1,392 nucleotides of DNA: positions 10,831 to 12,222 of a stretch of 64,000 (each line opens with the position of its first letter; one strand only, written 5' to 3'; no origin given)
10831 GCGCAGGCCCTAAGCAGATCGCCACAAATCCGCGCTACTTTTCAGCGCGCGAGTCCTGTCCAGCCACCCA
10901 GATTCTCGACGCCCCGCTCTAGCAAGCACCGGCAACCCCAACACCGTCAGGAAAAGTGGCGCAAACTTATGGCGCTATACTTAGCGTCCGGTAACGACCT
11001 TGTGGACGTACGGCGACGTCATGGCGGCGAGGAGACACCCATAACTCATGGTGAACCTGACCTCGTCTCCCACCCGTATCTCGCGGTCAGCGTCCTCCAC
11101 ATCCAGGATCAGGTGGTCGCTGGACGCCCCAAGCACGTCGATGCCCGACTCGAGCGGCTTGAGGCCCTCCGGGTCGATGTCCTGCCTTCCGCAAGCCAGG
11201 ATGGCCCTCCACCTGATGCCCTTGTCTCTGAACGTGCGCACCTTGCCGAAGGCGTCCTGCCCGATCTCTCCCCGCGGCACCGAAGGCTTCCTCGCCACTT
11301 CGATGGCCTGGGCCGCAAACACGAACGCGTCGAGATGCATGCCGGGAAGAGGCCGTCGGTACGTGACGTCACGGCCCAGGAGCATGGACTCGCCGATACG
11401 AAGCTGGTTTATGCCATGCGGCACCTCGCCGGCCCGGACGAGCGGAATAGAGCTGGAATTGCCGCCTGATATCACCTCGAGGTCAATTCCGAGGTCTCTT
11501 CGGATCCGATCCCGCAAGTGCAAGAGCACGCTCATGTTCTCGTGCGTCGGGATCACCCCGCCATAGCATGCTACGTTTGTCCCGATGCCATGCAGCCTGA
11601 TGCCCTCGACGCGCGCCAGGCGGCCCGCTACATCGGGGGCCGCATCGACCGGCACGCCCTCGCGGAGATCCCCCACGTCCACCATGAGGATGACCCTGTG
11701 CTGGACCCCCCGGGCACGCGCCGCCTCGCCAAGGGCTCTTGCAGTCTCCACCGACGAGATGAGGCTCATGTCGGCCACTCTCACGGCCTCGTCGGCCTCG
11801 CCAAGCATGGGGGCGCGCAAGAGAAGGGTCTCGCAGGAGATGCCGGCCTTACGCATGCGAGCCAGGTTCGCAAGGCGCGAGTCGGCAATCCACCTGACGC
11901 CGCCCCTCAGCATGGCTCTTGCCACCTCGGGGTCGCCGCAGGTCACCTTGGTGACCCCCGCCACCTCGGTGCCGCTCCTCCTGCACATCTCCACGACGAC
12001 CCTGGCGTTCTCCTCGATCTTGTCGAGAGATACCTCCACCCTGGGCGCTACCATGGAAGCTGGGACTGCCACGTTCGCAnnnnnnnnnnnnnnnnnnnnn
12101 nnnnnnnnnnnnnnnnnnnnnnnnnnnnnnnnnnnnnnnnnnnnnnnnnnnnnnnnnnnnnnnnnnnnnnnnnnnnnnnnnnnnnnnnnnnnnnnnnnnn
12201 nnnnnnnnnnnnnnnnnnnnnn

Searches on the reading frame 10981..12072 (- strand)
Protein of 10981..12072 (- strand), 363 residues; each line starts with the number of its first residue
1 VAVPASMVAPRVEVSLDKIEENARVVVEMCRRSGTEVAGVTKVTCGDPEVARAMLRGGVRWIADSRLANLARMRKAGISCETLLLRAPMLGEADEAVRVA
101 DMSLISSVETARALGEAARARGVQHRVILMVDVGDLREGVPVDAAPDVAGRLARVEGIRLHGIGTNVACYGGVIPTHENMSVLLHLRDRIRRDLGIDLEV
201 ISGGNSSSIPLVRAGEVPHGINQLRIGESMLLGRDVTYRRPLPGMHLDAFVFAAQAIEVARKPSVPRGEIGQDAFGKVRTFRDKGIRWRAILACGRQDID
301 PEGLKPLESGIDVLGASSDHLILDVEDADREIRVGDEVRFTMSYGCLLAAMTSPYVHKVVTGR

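Call 10: search_protein_families(library=pfam, proteins=[window:10984-12072:-])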
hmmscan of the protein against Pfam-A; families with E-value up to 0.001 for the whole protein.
window:10984-12072:- (363 aa): 2 families
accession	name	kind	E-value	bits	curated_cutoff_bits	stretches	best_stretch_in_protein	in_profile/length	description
PF01168.26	Ala_racemase_N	-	2.6e-31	109.5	24.1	1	14-231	1-216/220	Alanine racemase, N-terminal domain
PF14031.13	D-ser_dehydrat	-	3.1e-05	25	22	1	290-355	17-94/97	Putative serine dehydratase domain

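Call 16: find_encoding_contigs(protein=window:10981-12072:-, flank=3000, max_places=10)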
Protein window:10981-12072:- (363 aa): no gene with exactly this product is on record in the collection.

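Call 20: find_encoding_contigs(protein=window:10981-12054:-, flank=3000, max_places=10)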
Protein window:10981-12054:- (357 aa): no gene with exactly this product is on record in the collection.

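Call 21: find_homologous_proteins(query=window:10984-12054:-, max_evalue=1e-30)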
Query window:10984-12054:- (357 aa): 7327 proteins with E <= 1e-30 among 8000 candidates; the best 120 are listed.
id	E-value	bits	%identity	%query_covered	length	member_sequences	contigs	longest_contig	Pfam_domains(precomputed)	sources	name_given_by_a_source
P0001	1.1e-218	743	97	100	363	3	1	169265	PF01168.27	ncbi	ncbi:MAG: alanine/ornithine racemase family PLP-dependent enzyme [Bacteroidota bacterium]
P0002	1.5e-195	667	87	99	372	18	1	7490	PF14031.14,PF01168.27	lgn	-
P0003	4.7e-191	653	83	99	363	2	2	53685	PF14031.14,PF01168.27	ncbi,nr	ncbi:MAG: alanine/ornithine racemase family PLP-dependent enzyme [Firmicutes bacterium]|nr:alanine/o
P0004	2.6e-181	621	80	99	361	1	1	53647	PF01168.27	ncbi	ncbi:MAG: alanine/ornithine racemase family PLP-dependent enzyme [Betaproteobacteria bacterium]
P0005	7.1e-181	619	80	98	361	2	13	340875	PF14031.14,PF01168.27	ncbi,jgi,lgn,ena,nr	ncbi:MAG TPA: alanine/ornithine racemase family PLP-dependent enzyme [Firmicutes bacterium]|nr:alani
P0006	3.3e-178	610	80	100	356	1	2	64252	PF01168.27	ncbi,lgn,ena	-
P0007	7.9e-162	556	73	99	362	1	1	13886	PF01168.27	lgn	-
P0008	6.6e-161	553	74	98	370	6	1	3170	PF01168.27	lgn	-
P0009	4.8e-159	547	72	99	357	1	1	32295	PF01168.27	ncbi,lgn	-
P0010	3.7e-134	465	63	99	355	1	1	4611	PF01168.27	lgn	-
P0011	8.7e-123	428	58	98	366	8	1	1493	PF01168.27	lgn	-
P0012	1.8e-121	424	58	98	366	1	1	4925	PF01168.27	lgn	-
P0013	2.8e-114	400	51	99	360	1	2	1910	PF01168.27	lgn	-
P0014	6.5e-113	396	53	98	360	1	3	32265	PF01168.27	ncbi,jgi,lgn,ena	-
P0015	8.2e-113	395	55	99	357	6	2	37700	PF01168.27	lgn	-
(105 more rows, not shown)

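Call 22: find_encoding_contigs(protein=P0001, flank=10000, max_places=2)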
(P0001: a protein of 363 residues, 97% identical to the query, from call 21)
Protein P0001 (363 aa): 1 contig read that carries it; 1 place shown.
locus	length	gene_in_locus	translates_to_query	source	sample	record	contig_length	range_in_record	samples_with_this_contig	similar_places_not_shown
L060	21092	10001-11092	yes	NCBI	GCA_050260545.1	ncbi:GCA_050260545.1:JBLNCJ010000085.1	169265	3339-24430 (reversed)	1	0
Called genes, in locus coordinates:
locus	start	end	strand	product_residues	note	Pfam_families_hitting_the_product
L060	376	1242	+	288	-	PF00005:ABC_tran, PF13401:AAA_22 (faint), PF13304:AAA_21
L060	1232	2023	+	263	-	PF02361:CbiQ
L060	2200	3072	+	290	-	PF01416:PseudoU_synth_1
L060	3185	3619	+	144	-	PF00572:Ribosomal_L13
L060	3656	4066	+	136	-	PF00380:Ribosomal_S9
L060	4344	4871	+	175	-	-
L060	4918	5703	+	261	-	PF00378:ECH_1, PF16113:ECH_2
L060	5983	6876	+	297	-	PF00733:Asn_synthase (faint), PF02540:NAD_synthase, PF03054:tRNA_Me_trans (faint)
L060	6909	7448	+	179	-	PF01209:Ubie_methyltran, PF05175:MTS, PF02475:TRM5-TYW2_MTfase (weak), PF06325:PrmA, PF13847:Methyltransf_31, PF08241:Methyltransf_11, PF08242:Methyltransf_12, PF13649:Methyltransf_25, +5 more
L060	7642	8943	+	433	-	PF01520:Amidase_3, PF10646:Germane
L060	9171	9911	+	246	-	PF13580:SIS_2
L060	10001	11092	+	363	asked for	PF01168:Ala_racemase_N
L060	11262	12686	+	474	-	PF02900:LigB, PF01871:AMMECR1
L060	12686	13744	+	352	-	PF04055:Radical_SAM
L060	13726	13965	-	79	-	PF00403:HMA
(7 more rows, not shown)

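Call 23: find_encoding_contigs(protein=P0003, flank=10000, max_places=2)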
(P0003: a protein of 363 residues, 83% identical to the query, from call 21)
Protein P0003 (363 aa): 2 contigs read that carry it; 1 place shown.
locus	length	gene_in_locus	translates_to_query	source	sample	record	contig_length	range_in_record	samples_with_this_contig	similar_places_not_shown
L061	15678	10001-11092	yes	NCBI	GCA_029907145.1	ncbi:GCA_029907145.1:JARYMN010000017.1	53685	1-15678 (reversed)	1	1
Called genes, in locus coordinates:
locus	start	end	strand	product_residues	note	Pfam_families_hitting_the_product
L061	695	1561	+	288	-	PF00005:ABC_tran, PF13401:AAA_22 (faint), PF13304:AAA_21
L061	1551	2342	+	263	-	PF02361:CbiQ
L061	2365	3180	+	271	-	PF01416:PseudoU_synth_1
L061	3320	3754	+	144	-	PF00572:Ribosomal_L13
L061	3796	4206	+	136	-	PF00380:Ribosomal_S9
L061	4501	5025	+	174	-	-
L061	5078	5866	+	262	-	PF00378:ECH_1, PF16113:ECH_2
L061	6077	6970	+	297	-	PF02540:NAD_synthase, PF03054:tRNA_Me_trans (faint)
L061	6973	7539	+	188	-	PF05175:MTS, PF06325:PrmA, PF10294:Methyltransf_16 (weak), PF12847:Methyltransf_18 (weak), PF13847:Methyltransf_31, PF08241:Methyltransf_11, PF08242:Methyltransf_12, PF13649:Methyltransf_25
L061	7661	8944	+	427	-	PF01520:Amidase_3, PF10646:Germane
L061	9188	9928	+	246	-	PF13580:SIS_2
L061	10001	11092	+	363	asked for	PF01168:Ala_racemase_N, PF14031:D-ser_dehydrat (faint)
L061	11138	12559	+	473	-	PF02900:LigB, PF01871:AMMECR1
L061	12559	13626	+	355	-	PF04055:Radical_SAM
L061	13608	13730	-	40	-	-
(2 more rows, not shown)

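Call 24: find_encoding_contigs(protein=P0005, flank=10000, max_places=2)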
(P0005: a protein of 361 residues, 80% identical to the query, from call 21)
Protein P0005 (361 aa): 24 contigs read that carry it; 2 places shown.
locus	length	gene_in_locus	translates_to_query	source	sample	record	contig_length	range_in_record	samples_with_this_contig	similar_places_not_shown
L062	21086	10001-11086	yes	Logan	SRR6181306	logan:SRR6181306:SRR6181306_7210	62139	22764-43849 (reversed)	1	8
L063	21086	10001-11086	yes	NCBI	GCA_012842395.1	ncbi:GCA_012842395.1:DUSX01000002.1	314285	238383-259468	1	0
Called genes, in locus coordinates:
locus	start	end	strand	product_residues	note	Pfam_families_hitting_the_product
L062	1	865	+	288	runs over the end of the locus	PF00005:ABC_tran, PF13401:AAA_22 (weak), PF13304:AAA_21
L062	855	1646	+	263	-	PF02361:CbiQ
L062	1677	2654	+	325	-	PF01416:PseudoU_synth_1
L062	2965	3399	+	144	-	PF00572:Ribosomal_L13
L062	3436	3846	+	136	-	PF00380:Ribosomal_S9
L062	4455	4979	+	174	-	-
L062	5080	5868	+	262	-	PF00378:ECH_1, PF16113:ECH_2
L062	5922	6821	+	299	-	PF02540:NAD_synthase, PF03054:tRNA_Me_trans (faint)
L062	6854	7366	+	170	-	PF05175:MTS, PF10294:Methyltransf_16 (weak), PF06325:PrmA, PF13847:Methyltransf_31, PF08241:Methyltransf_11 (weak), PF08242:Methyltransf_12, PF13649:Methyltransf_25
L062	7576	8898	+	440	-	PF01520:Amidase_3, PF10646:Germane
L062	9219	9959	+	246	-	PF13580:SIS_2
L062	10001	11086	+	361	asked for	PF01168:Ala_racemase_N, PF14031:D-ser_dehydrat (faint)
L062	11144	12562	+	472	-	PF02900:LigB, PF01871:AMMECR1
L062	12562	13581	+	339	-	PF04055:Radical_SAM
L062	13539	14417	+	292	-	-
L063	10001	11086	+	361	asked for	PF01168:Ala_racemase_N, PF14031:D-ser_dehydrat (faint)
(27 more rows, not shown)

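Call 28: find_encoding_contigs(protein=P0002, flank=10000, max_places=2)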
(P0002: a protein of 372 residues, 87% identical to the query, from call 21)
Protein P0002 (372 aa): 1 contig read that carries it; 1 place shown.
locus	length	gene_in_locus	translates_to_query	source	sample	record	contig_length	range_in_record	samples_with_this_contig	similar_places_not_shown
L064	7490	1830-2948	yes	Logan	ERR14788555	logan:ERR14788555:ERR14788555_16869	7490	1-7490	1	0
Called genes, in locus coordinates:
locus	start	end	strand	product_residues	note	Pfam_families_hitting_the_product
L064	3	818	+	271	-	?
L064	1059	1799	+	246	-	PF13580:SIS_2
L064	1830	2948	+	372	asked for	PF01168:Ala_racemase_N, PF14031:D-ser_dehydrat (weak)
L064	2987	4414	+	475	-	PF02900:LigB, PF01871:AMMECR1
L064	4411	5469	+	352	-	PF04055:Radical_SAM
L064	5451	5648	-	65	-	PF00403:HMA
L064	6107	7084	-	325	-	PF08222:HTH_CodY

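Call 29: find_encoding_contigs(protein=P0004, flank=10000, max_places=2)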
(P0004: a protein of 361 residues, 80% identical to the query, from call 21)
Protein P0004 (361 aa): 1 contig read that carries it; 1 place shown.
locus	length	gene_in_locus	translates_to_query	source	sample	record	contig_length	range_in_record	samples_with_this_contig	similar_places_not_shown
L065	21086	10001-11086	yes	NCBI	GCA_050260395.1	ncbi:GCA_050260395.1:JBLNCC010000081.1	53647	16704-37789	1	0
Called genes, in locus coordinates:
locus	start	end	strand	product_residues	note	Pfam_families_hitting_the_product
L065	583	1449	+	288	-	PF00005:ABC_tran, PF13401:AAA_22 (weak), PF13304:AAA_21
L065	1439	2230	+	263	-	PF02361:CbiQ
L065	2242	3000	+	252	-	PF01416:PseudoU_synth_1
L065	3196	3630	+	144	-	PF00572:Ribosomal_L13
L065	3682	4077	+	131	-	PF00380:Ribosomal_S9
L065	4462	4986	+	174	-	-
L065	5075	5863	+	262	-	PF00378:ECH_1, PF16113:ECH_2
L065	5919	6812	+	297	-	PF00733:Asn_synthase (faint), PF02540:NAD_synthase, PF03054:tRNA_Me_trans (faint)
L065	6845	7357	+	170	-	PF05175:MTS, PF06325:PrmA, PF10294:Methyltransf_16, PF13847:Methyltransf_31, PF08241:Methyltransf_11 (weak), PF08242:Methyltransf_12, PF13649:Methyltransf_25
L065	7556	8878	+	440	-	PF01520:Amidase_3, PF10646:Germane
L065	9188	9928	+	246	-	PF13580:SIS_2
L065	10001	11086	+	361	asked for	PF01168:Ala_racemase_N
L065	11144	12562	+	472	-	PF02900:LigB, PF01871:AMMECR1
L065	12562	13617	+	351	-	PF04055:Radical_SAM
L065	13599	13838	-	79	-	PF00403:HMA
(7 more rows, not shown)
